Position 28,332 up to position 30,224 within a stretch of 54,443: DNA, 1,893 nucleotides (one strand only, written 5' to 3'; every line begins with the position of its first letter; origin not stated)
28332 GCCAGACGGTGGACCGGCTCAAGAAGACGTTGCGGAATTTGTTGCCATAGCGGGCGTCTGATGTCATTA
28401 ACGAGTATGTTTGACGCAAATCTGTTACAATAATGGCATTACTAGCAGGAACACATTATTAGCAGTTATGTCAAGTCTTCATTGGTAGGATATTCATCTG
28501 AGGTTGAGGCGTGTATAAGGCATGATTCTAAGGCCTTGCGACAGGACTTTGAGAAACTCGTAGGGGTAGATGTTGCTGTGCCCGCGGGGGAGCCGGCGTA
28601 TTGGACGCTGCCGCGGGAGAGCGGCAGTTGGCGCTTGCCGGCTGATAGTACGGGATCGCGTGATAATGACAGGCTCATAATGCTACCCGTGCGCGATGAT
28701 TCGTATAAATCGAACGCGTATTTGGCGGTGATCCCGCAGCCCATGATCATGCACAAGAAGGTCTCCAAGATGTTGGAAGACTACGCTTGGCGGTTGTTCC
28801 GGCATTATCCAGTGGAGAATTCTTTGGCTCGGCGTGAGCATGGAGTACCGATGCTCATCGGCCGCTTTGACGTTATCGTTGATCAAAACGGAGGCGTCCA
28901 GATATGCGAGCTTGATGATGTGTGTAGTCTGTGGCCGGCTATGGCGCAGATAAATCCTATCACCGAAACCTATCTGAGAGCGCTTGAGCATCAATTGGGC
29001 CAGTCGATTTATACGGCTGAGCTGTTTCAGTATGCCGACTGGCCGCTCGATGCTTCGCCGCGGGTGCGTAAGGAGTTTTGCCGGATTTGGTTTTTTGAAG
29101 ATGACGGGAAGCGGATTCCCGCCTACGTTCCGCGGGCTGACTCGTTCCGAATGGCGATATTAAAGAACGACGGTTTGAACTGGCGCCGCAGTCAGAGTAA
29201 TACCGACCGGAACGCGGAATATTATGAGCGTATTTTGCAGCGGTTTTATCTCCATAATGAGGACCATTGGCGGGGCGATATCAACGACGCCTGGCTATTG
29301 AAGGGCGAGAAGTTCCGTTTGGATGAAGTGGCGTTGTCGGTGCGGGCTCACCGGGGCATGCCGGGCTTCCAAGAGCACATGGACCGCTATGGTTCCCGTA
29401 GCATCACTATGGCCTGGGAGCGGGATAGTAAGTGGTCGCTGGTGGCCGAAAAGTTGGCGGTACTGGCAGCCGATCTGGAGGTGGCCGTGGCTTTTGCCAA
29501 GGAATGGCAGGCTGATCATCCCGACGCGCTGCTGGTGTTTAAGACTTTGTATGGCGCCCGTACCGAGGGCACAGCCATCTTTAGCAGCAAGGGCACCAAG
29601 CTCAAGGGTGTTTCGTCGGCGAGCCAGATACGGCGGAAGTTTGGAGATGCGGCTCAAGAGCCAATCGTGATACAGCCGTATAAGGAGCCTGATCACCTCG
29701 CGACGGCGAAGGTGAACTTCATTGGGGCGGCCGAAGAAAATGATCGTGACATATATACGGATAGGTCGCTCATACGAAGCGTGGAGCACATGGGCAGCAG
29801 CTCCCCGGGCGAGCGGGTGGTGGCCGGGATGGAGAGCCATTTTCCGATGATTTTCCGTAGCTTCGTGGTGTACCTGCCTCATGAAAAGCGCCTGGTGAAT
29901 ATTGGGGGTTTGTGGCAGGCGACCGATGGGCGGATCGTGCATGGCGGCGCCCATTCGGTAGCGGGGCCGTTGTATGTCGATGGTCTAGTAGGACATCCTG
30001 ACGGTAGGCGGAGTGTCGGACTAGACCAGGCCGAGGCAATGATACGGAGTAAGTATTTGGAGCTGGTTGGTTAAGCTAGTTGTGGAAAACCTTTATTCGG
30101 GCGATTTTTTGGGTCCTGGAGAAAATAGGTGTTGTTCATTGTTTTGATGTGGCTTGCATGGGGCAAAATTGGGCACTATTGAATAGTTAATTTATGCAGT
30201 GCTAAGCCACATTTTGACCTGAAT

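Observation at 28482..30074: ATP-grasp-like ligase gene inserted between ftsA and ftsZ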

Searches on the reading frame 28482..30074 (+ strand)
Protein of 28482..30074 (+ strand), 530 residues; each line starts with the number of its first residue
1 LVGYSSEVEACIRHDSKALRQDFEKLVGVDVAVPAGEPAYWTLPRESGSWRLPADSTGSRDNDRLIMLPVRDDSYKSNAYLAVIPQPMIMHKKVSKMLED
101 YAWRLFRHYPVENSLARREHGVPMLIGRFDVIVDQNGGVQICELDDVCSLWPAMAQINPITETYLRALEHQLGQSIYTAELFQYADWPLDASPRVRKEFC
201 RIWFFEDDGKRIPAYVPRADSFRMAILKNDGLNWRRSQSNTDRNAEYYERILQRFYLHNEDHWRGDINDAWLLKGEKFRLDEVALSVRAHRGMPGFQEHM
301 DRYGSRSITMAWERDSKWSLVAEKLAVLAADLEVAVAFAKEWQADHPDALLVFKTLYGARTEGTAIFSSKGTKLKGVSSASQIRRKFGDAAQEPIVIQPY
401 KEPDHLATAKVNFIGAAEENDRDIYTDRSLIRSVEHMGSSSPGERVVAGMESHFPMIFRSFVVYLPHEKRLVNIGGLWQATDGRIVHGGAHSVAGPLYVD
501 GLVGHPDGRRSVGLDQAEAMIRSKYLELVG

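Call 3: search_protein_families(library=pfam, proteins=[window:28482-30074:+], max_evalue=1)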
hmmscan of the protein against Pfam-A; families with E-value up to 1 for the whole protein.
window:28482-30074:+ (530 aa): 1 family
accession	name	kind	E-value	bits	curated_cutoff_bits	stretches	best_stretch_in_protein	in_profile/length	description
PF19859.4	DUF6333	-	0.051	13.5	31.4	1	427-527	100-195/234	Family of unknown function (DUF6333)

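Call 4: search_protein_families(library=ncbifam, proteins=[window:28482-30074:+], max_evalue=1)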
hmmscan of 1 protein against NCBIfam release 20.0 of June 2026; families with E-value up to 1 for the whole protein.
window:28482-30074:+ (530 aa): 0 families

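Call 5: search_solved_structures(query=window:28482-30074:+, max_evalue=10)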
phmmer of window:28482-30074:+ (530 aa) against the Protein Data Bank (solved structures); distinct sequences matched with E-value up to 10: 1.
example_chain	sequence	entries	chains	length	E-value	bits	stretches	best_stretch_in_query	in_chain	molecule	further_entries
8z7a_A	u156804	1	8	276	0.83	11.3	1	121-225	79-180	Translin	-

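Call 8: find_homologous_proteins(query=window:28482-30074:+, max_evalue=0.001)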
Query window:28482-30074:+ (530 aa): 49 proteins with E <= 0.001 among 8000 candidates.
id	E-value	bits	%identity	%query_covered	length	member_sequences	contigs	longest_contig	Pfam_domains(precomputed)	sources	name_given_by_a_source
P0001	0.0e+0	1076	100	88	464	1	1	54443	-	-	-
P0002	3.3e-250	849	68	98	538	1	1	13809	-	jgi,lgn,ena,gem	-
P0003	3.1e-239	813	68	98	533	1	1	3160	-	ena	-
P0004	1.1e-237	808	66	99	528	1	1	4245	-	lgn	-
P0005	2.2e-235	800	69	96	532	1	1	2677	-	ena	-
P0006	4.9e-235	799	68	95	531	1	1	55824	-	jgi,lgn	jgi:hypothetical protein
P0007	2.2e-233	794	67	98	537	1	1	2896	-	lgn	-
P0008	3.0e-229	780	65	98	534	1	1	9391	-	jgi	jgi:hypothetical protein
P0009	3.1e-229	780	65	99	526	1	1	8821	-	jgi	jgi:hypothetical protein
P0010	4.3e-228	776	64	100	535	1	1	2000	-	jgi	jgi:hypothetical protein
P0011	1.9e-227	774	67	95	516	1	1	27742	-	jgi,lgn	jgi:hypothetical protein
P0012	1.1e-225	768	69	91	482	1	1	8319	-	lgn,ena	-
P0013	1.8e-225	768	64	95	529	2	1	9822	-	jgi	-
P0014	2.1e-225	767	62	99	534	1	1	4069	-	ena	-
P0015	3.2e-225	767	64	96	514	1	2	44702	-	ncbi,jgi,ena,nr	ncbi:MAG TPA: hypothetical protein VNX65_04015 [Patescibacteria group bacterium]|jgi:hypothetical pr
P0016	3.8e-225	767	65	97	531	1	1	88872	-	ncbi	-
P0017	4.4e-225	766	63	99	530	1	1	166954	-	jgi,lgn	jgi:hypothetical protein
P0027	1.1e-203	696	68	83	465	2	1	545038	-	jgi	jgi:hypothetical protein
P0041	7.8e-124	432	45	98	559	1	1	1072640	-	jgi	jgi:hypothetical protein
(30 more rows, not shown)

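Call 12: search_solved_structures(query=A1, max_evalue=10, show_alignments=3)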
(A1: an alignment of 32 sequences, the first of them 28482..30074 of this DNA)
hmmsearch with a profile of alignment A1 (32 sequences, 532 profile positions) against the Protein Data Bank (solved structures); distinct sequences matched with E-value up to 10: 0.

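Call 14: find_encoding_contigs(protein=P0017, flank=6000, max_places=2)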
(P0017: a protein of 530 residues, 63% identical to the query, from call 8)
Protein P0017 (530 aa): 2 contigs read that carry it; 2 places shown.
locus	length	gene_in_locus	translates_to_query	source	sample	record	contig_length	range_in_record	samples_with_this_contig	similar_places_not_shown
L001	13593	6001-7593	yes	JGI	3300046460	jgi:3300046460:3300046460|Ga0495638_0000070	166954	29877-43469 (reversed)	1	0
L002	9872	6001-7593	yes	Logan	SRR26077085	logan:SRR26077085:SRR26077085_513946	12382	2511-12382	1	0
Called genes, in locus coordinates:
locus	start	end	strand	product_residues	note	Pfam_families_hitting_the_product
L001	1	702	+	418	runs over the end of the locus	PF02156:Glyco_hydro_26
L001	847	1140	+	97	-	-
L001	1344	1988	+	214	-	-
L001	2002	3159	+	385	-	PF06030:WxLIP_PGBD, PF01476:LysM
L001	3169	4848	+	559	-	-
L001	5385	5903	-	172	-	PF01936:NYN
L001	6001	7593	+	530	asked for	-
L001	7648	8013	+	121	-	PF00300:His_Phos_1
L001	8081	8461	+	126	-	-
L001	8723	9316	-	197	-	PF02661:Fic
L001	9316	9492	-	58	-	PF18495:VbhA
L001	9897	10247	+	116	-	-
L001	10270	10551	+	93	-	-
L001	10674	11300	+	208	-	PF01591:6PF2K (faint), PF06414:Zeta_toxin (weak), PF08433:KTI12, PF13238:AAA_18 (faint), PF13671:AAA_33, PF13207:AAA_17 (weak)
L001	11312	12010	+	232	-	PF01863:YgjP-like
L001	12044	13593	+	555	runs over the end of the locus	PF08448:PAS_4 (weak), PF13426:PAS_9, PF00512:HisKA, PF02518:HATPase_c, PF13581:HATPase_c_2 (weak)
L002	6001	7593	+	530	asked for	-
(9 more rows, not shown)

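Call 15: find_encoding_contigs(protein=P0041, flank=6000, max_places=2)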
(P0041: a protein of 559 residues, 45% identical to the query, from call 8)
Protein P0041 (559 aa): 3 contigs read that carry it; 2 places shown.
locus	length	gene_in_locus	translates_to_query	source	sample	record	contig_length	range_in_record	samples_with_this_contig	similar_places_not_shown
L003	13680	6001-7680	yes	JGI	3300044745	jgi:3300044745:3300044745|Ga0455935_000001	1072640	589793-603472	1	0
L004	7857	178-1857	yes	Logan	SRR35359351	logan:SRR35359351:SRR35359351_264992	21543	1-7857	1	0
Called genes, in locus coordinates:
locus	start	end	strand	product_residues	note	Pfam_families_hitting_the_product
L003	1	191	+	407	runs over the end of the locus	PF05195:AMP_N, PF00557:Peptidase_M24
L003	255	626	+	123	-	PF04020:Phage_holin_4_2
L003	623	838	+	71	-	PF03840:SecG (weak)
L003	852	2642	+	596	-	PF00496:SBP_bac_5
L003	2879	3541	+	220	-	-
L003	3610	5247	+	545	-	PF01565:FAD_binding_4, PF02913:FAD-oxidase_C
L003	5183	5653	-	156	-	-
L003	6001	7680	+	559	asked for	-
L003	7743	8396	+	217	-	PF00293:NUDIX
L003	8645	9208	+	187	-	PF04011:LemA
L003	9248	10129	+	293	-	PF01435:Peptidase_M48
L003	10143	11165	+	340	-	-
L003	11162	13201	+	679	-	PF22745:Nlig-Ia, PF01653:DNA_ligase_aden, PF03120:OB_DNA_ligase, PF12826:HHH_2, PF14520:HHH_5 (weak), PF00533:BRCT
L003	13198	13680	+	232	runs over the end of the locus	PF16927:HisKA_7TM (weak)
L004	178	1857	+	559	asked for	-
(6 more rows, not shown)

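Call 16: find_encoding_contigs(protein=P0002, flank=6000, max_places=1)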
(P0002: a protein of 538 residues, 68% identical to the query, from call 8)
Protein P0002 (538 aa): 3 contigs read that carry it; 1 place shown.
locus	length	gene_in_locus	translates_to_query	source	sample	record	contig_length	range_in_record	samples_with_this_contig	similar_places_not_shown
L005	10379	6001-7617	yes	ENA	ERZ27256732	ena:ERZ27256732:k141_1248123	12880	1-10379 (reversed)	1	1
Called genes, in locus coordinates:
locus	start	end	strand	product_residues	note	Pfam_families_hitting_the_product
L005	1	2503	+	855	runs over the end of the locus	PF01588:tRNA_bind, PF03483:B3_4, PF03484:B5, PF17759:tRNA_synthFbeta, PF03147:FDX-ACB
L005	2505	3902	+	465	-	PF00171:Aldedh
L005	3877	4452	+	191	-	PF03352:Adenine_glyco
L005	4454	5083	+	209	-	PF04199:Cyclase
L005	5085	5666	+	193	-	PF00300:His_Phos_1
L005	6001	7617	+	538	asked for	-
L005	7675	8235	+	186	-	PF00254:FKBP_C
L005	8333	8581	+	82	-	PF00462:Glutaredoxin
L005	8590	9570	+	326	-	PF07992:Pyr_redox_2, PF13434:Lys_Orn_oxgnase (faint), PF01266:DAO (faint), PF13738:Pyr_redox_3, PF00070:Pyr_redox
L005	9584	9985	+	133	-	PF13473:Cupredoxin_1, PF00127:Copper-bind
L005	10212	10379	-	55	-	?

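Call 17: find_encoding_contigs(protein=P0006, flank=6000, max_places=1)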
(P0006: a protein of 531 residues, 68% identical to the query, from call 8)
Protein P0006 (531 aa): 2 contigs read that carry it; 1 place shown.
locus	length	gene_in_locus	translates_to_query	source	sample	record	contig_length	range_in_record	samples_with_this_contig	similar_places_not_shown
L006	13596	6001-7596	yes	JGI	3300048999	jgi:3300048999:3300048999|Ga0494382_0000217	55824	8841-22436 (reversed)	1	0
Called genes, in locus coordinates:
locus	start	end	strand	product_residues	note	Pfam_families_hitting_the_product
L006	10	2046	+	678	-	PF17191:RecG_wedge, PF04851:ResIII, PF13604:AAA_30 (weak), PF00270:DEAD, PF00271:Helicase_C, PF22590:Cas3-like_C_2 (weak), PF19833:RecG_dom3_C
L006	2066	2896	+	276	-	-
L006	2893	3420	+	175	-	PF03602:Cons_hypoth95, PF06325:PrmA (weak)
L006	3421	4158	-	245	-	PF06790:UPF0259 (weak)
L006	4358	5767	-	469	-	-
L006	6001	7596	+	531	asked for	-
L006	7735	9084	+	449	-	PF13393:tRNA-synt_His, PF00587:tRNA-synt_2b, PF03129:HGTP_anticodon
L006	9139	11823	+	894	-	-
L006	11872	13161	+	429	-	PF05697:Trigger_N, PF00254:FKBP_C, PF05698:Trigger_C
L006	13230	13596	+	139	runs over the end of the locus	-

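Call 18: find_encoding_contigs(protein=P0027, flank=6000, max_places=1)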
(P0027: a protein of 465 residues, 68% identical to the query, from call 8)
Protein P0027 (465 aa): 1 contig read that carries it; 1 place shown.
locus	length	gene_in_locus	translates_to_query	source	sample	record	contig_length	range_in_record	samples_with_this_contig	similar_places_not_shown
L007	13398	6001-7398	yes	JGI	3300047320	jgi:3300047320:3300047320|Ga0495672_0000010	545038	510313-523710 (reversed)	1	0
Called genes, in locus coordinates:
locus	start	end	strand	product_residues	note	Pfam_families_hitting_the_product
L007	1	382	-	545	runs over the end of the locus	PF01565:FAD_binding_4, PF02913:FAD-oxidase_C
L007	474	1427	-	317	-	PF13229:Beta_helix (weak)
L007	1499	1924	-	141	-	PF00293:NUDIX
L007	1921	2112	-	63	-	-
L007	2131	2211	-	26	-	-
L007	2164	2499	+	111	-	-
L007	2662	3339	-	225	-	PF00106:adh_short, PF01370:Epimerase (faint), PF08659:KR, PF13561:adh_short_C2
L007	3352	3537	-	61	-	-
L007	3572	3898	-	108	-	PF02452:PemK_toxin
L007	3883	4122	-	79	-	-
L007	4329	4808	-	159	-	PF01243:PNPOx_N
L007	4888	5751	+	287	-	PF01978:TrmB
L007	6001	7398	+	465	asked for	-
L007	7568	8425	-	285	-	PF01370:Epimerase (weak), PF05368:NmrA, PF13460:NAD_binding_10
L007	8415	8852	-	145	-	PF01047:MarR, PF12802:MarR_2, PF13463:HTH_27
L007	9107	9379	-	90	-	PF15738:YafQ_toxin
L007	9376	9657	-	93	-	-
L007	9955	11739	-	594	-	PF00496:SBP_bac_5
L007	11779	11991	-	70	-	PF03840:SecG (weak)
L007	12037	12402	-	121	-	PF04020:Phage_holin_4_2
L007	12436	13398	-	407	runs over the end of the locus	PF05195:AMP_N, PF00557:Peptidase_M24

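Call 19: find_encoding_contigs(protein=P0016, flank=6000, max_places=1)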
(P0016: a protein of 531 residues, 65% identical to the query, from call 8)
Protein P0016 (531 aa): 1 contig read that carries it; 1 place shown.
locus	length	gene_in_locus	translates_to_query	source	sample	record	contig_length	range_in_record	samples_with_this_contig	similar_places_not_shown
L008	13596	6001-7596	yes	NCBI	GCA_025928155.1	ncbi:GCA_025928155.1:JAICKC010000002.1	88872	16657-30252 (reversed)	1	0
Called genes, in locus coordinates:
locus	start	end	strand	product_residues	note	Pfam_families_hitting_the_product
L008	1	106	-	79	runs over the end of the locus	-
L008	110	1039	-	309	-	-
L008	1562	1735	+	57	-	-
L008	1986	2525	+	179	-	-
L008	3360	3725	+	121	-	-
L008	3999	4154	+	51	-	-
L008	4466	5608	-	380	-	PF01658:Inos-1-P_synth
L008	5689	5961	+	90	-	PF00126:HTH_1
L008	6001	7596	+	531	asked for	-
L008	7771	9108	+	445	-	PF22422:MGH1-like_GH, PF01204:Trehalase, PF03200:Glyco_hydro_63 (weak)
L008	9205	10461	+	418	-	-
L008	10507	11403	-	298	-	-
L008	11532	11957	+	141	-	PF00903:Glyoxalase, PF06983:3-dmu-9_3-mt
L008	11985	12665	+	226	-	-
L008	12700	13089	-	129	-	PF08818:DUF1801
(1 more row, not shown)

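Call 24: predict_structure(alignment_id=A1)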
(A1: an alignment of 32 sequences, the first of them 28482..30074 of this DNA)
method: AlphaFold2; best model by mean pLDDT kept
length: 530 residues; sequences in the alignment: 32
mean_pLDDT: 89.6   pTM: 0.89
mean pLDDT of the five models: 89.6, 85.7, 83.9, 83.4, 83.3
residues with pLDDT >= 90: 336; 70-90: 168; 50-70: 25; < 50: 1
segments of 3 or more residues with pLDDT < 50: none
pLDDT, mean of each block of 10 residues (from residue 1): 85 97 97 94 91 76 88 80 96 98 95 95 96 96 89 93 97 94 83 85 83 80 75 71 76 66 89 91 92 87 94 90 98 98 95 89 91 91 95 97 96 83 85 83 92 96 97 97 85 95 94 94 78
secondary structure, 60 per line:
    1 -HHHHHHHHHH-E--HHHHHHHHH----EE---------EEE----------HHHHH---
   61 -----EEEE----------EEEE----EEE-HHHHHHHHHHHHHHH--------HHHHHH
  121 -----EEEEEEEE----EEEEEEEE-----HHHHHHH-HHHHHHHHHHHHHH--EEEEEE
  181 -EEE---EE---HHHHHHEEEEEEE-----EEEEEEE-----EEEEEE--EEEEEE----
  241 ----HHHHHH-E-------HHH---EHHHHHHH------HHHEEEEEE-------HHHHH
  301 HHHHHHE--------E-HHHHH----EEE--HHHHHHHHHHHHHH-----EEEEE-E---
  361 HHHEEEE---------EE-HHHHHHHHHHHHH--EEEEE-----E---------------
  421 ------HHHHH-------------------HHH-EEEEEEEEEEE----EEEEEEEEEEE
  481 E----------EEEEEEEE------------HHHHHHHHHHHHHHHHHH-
elements in order: H2-11 H16-24 E40-42 H53-57 E66-69 E80-83 E88-90 H92-106 H115-120 E126-133 E138-145 H151-157 H159-172 E175-180 E182-184 H193-198 E199-205 E211-217 E223-228 E231-236 H245-250 H267-273 E283-288 H296-306 H318-322 E327-329 H332-345 E351-355 E364-367 H380-392 E395-399 H427-431 E455-465 E470-481 E492-499 H512-529

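Call 27: fold_search(model_id=the predicted structure, library=pdb)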
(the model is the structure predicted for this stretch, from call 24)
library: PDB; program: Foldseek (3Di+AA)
matches with E <= 10: 399; with E <= 0.001: 5
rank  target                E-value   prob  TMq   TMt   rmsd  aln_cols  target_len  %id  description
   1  3wvq_C                5.2e-04  0.96  0.16  0.19  16.1       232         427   13  Structure of ATP grasp protein (released 2014-11-19)
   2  7uk8                  7.4e-04  0.99  0.34  0.44  10.2       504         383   11  Apo form of YgiC from Escherichia coli K-12 (released 2023-02-15)
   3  3wvq_A                7.4e-04  0.82  0.13  0.15  18.5       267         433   11  Structure of ATP grasp protein (released 2014-11-19)
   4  3wvq_B                8.9e-04  0.91  0.17  0.20  15.6       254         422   11  Structure of ATP grasp protein (released 2014-11-19)
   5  3wvr_B                1.0e-03  0.93  0.15  0.18  15.9       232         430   12  Structure of ATP grasp protein with AMP (released 2014-11-19)
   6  3wvr_A                1.5e-03  0.75  0.16  0.19  19.3       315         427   11  Structure of ATP grasp protein with AMP (released 2014-11-19)
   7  3wvr_D                6.3e-03  0.80  0.14  0.18  15.8       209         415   12  Structure of ATP grasp protein with AMP (released 2014-11-19)
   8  8ynd_G                1.2e-02  0.60  0.16  0.20  16.8       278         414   10  ATP-grasp peptide ligase from Streptomyces (released 2025-02-19)
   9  8ynd_F                3.0e-02  0.44  0.16  0.19  16.6       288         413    9  ATP-grasp peptide ligase from Streptomyces (released 2025-02-19)
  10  8ynd_A                4.0e-02  0.47  0.15  0.19  13.8       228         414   13  ATP-grasp peptide ligase from Streptomyces (released 2025-02-19)
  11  8ynd_E                4.0e-02  0.47  0.15  0.18  13.4       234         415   11  ATP-grasp peptide ligase from Streptomyces (released 2025-02-19)
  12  3tqt_B                6.4e-02  0.25  0.17  0.25  15.4       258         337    9  Structure of the D-alanine-D-alanine ligase from Coxiella burnetii (released 2011-09-28)
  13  9e5c_7c               7.2e-02  0.04  0.07  0.09  23.4       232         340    9  Cryo-EM structure of 96 nm repeat of microtubule doublet from T. brucei flagellum (released 2025-03-12)
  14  6dgi_A                8.2e-02  0.20  0.19  0.27  15.0       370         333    8  The crystal structure of D-alanyl-alanine synthetase A from Vibrio cholerae O1 biovar eltor str. N16961 (released 2018-05-30)
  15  6dgi_B                8.7e-02  0.18  0.19  0.27  15.9       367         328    9  The crystal structure of D-alanyl-alanine synthetase A from Vibrio cholerae O1 biovar eltor str. N16961 (released 2018-05-30)
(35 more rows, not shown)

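Call 28: search_protein_families(library=pfam, alignment_id=A1, max_evalue=1)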
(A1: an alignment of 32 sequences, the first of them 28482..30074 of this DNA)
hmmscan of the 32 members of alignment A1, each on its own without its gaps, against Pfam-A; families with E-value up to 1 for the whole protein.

A. member 1, window:28482-30074:+ (530 aa): 1 family
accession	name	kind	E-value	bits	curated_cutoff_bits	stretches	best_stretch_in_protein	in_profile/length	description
PF19859.4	DUF6333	-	0.051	13.5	31.4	1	427-527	100-195/234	Family of unknown function (DUF6333)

B. families by the number of members that match (of 32 scanned): 3 families
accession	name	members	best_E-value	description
PF19859.4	DUF6333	6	0.0014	Family of unknown function (DUF6333)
PF20844.2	PCF11_RFEG_rpt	1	0.036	Pre-mRNA cleavage complex 2 protein Pcf11, RFEGP repeat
PF14088.11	DUF4268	1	0.11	Domain of unknown function (DUF4268)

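Call 29: search_protein_representatives(alignment_id=A1)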
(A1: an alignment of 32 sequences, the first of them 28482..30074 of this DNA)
Query: 32 sequences, 532 profile positions. Proteins with E-value up to 0.001 (for the whole library): 136; up to 1e-10: 46; up to 1e-30: 21. The best 136 are listed.
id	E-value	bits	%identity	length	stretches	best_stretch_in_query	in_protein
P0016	2.3e-268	907.4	-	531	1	4-530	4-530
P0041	2.3e-196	669.8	-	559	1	3-530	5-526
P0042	3.8e-183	626.2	-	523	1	8-531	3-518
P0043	5.1e-178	609.2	-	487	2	238-529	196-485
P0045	8.6e-172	588.7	-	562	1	10-530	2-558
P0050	2.5e-170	583.8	-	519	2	230-530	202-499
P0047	9.9e-158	542.3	-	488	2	243-530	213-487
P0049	2.1e-117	409.2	-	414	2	258-510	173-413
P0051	1.9e-96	340.1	-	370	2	14-194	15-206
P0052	1.6e-92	327.1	-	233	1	3-220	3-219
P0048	2.1e-86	306.9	-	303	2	6-204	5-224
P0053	9.9e-69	248.6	-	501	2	251-530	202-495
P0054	9.9e-66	238.7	-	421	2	280-511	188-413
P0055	9.5e-64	232.1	-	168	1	7-168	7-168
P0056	1.1e-51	192.3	-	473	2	258-528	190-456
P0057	1.8e-49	185.0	-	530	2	294-519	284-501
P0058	1.1e-48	182.5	-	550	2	298-509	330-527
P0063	2.5e-20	88.9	-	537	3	286-415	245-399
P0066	5.6e-15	71.2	-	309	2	80-152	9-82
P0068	3.8e-14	68.4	-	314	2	84-170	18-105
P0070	6.0e-14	67.8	-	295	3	81-153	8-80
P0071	6.3e-14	67.7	-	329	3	102-162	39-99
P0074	2.6e-12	62.4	-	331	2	92-162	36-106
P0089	2.4e-10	55.9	-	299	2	455-502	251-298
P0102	8.5e-09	50.8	-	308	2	87-153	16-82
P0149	2.1e-05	39.6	-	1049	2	68-139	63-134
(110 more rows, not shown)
